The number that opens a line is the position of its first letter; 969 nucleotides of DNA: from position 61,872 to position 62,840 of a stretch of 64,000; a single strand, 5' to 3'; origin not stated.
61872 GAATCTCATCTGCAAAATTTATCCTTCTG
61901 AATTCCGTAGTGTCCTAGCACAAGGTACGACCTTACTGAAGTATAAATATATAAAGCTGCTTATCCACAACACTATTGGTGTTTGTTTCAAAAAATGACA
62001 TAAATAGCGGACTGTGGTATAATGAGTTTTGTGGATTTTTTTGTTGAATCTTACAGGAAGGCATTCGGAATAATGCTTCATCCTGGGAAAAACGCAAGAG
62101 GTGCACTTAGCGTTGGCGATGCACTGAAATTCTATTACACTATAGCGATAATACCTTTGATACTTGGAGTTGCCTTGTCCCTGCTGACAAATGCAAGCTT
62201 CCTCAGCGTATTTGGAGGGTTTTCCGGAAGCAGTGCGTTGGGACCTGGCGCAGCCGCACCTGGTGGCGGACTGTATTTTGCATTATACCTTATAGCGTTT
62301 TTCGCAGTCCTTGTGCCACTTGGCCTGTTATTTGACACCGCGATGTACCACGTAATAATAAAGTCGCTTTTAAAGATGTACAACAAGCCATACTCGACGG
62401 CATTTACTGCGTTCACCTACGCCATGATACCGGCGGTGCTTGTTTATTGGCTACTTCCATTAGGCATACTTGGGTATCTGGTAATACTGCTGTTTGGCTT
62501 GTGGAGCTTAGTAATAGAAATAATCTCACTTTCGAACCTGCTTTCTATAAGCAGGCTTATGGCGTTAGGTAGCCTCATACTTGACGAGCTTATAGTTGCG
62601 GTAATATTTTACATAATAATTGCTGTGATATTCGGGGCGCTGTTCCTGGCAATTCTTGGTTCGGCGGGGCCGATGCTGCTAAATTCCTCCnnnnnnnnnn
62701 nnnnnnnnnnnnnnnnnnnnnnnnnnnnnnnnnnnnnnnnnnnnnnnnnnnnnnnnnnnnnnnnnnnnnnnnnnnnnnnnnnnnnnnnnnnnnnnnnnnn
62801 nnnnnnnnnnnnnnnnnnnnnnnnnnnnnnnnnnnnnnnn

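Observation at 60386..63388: Near-perfect 1.49-kb tandem duplication truncating one copy of a Yip1-like glycoprotein gene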

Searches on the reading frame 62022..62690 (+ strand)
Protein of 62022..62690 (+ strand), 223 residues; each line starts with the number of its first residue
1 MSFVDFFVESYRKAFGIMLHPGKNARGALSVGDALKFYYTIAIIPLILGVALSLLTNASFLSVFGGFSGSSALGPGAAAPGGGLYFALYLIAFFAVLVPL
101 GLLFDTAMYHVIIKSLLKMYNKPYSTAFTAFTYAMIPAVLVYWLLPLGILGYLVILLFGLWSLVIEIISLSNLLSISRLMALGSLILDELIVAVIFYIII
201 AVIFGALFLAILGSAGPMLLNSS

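Call 44: search_protein_families(library=pfam, proteins=[window:62022-62690:+], max_evalue=10)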
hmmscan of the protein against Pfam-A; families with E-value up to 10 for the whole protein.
seq(223 aa): 1 family
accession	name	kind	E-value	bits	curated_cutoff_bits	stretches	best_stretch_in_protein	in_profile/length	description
PF04893.22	Yip1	-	0.079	13.3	28.6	1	15-192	1-165/173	Yip1 domain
